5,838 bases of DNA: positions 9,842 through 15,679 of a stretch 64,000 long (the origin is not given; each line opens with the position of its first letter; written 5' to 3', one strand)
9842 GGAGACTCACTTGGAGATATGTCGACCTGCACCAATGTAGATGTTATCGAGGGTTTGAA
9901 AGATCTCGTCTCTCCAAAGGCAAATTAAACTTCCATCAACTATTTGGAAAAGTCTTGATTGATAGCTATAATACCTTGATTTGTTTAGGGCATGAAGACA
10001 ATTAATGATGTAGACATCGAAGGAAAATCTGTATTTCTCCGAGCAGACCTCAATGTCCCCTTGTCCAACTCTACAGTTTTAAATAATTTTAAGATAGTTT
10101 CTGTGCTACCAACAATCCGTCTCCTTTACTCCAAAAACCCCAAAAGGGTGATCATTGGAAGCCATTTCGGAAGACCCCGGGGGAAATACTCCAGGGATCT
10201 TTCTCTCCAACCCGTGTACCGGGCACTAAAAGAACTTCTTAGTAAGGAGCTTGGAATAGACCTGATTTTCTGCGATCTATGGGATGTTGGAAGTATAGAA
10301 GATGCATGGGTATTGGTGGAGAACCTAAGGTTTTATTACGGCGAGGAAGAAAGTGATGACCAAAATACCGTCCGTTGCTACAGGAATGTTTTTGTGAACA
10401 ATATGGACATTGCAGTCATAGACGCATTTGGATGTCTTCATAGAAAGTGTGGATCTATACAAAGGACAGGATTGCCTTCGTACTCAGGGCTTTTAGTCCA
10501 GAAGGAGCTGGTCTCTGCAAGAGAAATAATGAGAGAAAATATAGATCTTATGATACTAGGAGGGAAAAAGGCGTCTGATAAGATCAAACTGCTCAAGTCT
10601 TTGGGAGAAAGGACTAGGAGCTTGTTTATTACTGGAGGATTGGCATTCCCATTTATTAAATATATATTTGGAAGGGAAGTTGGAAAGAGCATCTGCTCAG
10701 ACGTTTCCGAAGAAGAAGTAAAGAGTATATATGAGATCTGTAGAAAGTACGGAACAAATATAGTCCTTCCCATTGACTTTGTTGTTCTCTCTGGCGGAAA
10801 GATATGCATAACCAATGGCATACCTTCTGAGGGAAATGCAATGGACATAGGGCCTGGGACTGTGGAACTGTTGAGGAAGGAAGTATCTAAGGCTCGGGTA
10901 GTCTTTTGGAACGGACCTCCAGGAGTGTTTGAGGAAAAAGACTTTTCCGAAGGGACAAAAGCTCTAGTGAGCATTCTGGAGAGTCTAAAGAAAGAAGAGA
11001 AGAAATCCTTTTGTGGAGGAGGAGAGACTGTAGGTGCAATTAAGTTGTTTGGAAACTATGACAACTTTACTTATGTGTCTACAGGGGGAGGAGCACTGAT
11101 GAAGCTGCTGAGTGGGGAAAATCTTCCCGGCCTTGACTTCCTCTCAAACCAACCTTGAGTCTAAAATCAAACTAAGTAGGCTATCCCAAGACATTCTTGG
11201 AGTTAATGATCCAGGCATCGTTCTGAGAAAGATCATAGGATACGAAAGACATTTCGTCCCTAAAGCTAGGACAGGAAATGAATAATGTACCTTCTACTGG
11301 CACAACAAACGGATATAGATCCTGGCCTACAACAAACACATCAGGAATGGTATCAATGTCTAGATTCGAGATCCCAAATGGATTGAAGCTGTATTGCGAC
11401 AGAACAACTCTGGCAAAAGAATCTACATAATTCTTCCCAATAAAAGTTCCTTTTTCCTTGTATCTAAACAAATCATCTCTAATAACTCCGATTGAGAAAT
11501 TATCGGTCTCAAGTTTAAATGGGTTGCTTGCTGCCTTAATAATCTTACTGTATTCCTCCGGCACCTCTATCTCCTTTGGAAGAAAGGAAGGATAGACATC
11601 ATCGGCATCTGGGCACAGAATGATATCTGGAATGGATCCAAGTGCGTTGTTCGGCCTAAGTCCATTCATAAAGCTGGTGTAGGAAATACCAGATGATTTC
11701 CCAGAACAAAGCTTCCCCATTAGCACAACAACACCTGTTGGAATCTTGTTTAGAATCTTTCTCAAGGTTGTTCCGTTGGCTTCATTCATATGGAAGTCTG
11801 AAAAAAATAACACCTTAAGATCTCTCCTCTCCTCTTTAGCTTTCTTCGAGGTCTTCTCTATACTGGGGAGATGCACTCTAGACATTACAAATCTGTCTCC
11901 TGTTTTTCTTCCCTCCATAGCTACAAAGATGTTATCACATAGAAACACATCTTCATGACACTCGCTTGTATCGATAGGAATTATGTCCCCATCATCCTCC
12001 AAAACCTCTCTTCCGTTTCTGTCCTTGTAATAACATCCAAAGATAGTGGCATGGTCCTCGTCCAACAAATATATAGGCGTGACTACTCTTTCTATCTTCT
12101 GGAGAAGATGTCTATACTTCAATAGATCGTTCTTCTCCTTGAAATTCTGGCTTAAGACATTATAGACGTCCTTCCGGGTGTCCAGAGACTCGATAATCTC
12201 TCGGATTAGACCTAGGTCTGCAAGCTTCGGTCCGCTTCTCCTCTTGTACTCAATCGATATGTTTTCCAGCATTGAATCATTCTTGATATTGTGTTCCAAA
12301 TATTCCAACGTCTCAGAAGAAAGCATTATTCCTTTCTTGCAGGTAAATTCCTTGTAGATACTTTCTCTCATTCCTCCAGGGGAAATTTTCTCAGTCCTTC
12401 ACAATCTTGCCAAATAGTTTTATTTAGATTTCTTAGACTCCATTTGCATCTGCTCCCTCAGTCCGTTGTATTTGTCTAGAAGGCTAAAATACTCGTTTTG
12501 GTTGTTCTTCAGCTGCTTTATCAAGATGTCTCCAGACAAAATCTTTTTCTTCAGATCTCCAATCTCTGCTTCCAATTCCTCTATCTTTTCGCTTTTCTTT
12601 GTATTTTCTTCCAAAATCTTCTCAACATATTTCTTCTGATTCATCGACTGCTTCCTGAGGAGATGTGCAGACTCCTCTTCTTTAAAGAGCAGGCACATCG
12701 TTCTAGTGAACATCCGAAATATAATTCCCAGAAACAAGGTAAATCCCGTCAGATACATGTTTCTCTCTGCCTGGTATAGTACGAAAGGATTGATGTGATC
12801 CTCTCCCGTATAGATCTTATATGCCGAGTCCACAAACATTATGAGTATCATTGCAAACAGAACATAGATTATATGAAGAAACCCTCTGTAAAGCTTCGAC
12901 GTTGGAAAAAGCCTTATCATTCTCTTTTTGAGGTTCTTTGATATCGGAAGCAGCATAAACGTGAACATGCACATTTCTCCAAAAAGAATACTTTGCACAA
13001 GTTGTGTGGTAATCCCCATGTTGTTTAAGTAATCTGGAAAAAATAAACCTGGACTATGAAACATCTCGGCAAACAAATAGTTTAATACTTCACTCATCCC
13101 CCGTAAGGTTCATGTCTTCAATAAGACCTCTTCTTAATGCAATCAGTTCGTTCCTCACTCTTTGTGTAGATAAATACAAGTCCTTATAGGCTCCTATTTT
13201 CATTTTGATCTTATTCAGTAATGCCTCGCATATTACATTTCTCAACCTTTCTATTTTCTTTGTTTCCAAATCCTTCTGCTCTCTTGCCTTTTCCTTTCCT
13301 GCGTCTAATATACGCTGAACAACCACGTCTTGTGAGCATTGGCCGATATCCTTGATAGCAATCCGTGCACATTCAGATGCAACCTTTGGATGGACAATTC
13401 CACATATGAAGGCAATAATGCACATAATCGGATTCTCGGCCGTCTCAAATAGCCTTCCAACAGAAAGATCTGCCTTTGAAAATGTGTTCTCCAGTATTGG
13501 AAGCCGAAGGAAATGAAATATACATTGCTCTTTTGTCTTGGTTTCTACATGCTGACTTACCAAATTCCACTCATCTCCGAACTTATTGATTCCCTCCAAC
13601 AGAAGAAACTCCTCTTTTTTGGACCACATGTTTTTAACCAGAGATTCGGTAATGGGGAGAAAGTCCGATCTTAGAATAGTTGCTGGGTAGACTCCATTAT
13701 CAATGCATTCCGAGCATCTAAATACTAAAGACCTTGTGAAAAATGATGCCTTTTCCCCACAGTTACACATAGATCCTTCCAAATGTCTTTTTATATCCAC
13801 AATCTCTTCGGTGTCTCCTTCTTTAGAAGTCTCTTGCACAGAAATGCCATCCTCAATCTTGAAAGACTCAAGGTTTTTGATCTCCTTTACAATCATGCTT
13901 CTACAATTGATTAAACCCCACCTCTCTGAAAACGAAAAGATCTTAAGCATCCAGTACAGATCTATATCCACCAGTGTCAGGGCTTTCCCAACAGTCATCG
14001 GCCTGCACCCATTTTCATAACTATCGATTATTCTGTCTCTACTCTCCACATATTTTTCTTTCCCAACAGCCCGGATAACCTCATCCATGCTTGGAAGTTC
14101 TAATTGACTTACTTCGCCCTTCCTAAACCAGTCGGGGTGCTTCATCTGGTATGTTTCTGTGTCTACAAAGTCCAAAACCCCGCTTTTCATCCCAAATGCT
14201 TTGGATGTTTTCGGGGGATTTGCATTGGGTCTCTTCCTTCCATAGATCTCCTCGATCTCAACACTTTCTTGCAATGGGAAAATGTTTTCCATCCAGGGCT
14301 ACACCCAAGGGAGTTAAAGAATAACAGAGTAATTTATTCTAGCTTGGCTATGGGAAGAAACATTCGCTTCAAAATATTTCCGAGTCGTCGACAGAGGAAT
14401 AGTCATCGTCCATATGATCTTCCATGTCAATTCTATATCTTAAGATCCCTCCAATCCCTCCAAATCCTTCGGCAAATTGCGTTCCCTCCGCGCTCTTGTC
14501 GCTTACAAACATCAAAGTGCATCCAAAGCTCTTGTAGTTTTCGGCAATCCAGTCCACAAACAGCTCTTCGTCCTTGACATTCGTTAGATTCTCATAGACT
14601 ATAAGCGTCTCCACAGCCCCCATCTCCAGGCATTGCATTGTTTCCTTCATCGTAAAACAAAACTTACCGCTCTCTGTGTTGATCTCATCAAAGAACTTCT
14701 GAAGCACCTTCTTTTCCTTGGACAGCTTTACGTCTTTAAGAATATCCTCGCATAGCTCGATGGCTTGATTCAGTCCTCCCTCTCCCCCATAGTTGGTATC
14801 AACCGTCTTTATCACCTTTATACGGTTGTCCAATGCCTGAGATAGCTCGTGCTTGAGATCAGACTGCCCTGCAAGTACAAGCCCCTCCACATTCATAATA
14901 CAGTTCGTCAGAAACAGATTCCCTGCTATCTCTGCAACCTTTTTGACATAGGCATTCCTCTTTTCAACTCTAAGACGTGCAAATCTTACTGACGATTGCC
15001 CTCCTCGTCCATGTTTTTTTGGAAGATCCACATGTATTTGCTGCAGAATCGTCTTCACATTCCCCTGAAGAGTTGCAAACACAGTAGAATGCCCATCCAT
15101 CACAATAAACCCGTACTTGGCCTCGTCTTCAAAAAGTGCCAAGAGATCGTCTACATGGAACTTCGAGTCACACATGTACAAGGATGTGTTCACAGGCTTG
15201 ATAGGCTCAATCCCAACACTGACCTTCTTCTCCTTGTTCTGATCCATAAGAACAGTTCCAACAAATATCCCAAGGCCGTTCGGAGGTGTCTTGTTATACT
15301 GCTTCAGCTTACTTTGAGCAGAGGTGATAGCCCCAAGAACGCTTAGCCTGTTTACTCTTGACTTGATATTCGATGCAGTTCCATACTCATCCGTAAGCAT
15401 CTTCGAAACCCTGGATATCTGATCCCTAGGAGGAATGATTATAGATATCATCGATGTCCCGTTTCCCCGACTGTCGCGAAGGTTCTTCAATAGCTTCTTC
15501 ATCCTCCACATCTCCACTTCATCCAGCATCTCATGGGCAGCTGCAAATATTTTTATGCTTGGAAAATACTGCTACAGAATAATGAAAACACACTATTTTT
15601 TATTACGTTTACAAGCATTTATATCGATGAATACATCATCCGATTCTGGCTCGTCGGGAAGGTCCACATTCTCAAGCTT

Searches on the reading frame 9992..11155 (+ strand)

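Call 33: search_protein_families(library=pfam, proteins=[window:9992-11155:+], max_evalue=0.001)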
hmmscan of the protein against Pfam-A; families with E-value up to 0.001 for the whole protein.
window:9992-11155:+ (388 aa): 1 family
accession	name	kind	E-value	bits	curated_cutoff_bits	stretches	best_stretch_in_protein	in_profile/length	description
PF00162.24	PGK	-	6.4e-94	315.5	27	1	4-376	1-379/379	Phosphoglycerate kinase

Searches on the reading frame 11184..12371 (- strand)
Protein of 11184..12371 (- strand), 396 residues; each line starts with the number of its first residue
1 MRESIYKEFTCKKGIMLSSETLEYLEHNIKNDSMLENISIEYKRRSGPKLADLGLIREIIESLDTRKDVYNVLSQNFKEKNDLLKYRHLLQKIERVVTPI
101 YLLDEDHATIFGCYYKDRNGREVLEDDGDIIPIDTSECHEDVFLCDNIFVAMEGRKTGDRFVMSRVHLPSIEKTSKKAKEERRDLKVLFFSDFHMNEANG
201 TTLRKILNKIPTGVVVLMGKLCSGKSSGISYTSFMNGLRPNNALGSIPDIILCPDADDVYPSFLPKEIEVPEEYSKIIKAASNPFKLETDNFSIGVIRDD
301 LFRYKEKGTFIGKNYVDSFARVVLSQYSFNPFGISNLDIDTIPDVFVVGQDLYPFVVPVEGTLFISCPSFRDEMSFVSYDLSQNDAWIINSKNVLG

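Call 33: search_protein_families(library=pfam, proteins=[window:11184-12371:-], max_evalue=0.001)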
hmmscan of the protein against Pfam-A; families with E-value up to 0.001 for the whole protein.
window:11184-12371:- (396 aa): 1 family
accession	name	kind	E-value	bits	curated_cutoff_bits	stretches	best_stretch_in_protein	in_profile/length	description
PF04042.21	DNA_pol_E_B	-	1.7e-05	24.8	29.1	1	202-338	18-181/210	DNA polymerase alpha/epsilon subunit B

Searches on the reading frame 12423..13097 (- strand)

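Call 33: search_protein_families(library=pfam, proteins=[window:12423-13097:-], max_evalue=0.001)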
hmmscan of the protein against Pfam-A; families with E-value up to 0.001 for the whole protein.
window:12423-13097:- (225 aa): 1 family
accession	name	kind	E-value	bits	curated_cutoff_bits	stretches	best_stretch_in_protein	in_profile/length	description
PF05529.17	Bap31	-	2.4e-13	50.6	22.7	1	27-139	1-130/138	Bap31/Bap29 transmembrane region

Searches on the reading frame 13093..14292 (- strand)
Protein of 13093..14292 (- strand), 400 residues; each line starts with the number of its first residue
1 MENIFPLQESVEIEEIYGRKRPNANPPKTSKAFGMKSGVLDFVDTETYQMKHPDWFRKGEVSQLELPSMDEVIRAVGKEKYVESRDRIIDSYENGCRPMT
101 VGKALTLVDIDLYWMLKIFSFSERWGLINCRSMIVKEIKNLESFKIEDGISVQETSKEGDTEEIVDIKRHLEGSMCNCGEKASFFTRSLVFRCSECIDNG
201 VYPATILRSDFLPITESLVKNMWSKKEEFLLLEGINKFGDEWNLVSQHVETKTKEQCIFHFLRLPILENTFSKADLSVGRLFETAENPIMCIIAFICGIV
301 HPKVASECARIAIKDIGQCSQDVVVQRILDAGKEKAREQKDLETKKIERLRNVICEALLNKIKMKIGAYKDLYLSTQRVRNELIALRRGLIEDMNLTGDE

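Call 33: search_protein_families(library=pfam, proteins=[window:13093-14292:-], max_evalue=0.001)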
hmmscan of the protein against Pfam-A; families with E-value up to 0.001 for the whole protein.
window:13093-14292:- (400 aa): 3 families
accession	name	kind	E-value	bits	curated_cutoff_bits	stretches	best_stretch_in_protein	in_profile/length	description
PF00249.37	Myb_DNA-binding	-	7.5e-11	42.4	24.4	1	220-263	1-44/46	Myb-like DNA-binding domain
PF04433.23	SWIRM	-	7.9e-07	29.7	28.6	1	59-129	5-83/84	SWIRM domain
PF13921.12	Myb_DNA-bind_6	-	7.3e-06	26.5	22.9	1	223-265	1-44/60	Myb-like DNA-binding domain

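Call 82: search_protein_families(library=ncbifam, proteins=[window:13093-14292:-], max_evalue=0.01)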
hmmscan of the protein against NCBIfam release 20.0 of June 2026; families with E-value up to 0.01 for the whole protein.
window:13093-14292:- (400 aa): 0 families

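Call 88: search_solved_structures(query=window:13093-14292:-, max_evalue=0.001)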
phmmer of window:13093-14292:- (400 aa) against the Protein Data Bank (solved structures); distinct sequences matched with E-value up to 0.001: 8.
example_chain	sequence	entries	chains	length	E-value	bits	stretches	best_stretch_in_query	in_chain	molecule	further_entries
6tda_L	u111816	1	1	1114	5.5e-28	100.8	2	192-271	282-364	Chromatin structure-remodeling complex protein RSC8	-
6lth_N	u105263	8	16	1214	8.7e-25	90.3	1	221-338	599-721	SWI/SNF complex subunit SMARCC2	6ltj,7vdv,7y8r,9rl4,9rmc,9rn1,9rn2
6uxv_D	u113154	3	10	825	5e-15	58.1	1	216-316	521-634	SWI/SNF complex subunit SWI3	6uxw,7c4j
7egm_D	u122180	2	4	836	5.2e-15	58.1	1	216-316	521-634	SWI/SNF complex subunit SWI3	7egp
6k15_H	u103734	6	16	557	4.9e-14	54.9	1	192-271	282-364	Chromatin structure-remodeling complex protein RSC8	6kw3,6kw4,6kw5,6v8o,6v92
23cp_N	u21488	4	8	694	7.4e-13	51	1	216-310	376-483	Ssr1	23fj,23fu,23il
2yus_A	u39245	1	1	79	3.6e-12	48.7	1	221-273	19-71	SWI/SNF-related matrix-associated actin-dependent regulator of chromatin subfamily C membe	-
1h88_C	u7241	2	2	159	0.00052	21.9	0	216-258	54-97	MYB PROTO-ONCOGENE PROTEIN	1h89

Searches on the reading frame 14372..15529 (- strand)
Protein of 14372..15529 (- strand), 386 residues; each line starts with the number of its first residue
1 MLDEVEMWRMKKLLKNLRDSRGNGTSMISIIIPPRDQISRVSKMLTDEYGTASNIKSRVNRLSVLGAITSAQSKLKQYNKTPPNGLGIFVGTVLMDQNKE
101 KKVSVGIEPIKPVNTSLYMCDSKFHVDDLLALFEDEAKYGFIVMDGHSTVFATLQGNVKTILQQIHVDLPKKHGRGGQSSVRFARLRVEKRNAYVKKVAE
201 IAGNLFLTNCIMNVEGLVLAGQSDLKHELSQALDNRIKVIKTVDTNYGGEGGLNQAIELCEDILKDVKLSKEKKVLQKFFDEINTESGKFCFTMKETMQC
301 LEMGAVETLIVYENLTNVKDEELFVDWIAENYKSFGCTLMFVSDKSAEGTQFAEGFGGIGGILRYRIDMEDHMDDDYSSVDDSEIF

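Call 34: search_protein_families(library=pfam, proteins=[window:14372-15529:-], max_evalue=0.001)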
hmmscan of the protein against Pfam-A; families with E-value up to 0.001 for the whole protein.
window:14372-15529:- (386 aa): 5 families
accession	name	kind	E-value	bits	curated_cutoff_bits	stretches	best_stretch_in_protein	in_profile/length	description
PF03464.20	eRF1_2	-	2.6e-34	118.8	27.1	1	138-266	1-133/133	eRF1 domain 2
PF03465.20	eRF1_3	-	7.5e-31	107.2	25.8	1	270-367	2-106/106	eRF1 domain 3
PF03463.20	eRF1_1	-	1.8e-22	80.1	23.8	1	11-129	1-119/123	eRF1 domain 1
PF18854.6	baeRF_family10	-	5.7e-07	30.4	27.1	1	125-238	2-116/143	Bacterial archaeo-eukaryotic release factor family 10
PF18859.6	acVLRF1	-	8e-06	26.5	27.1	1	168-233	32-93/130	Actinobacteria/chloroflexi VLRF1 release factor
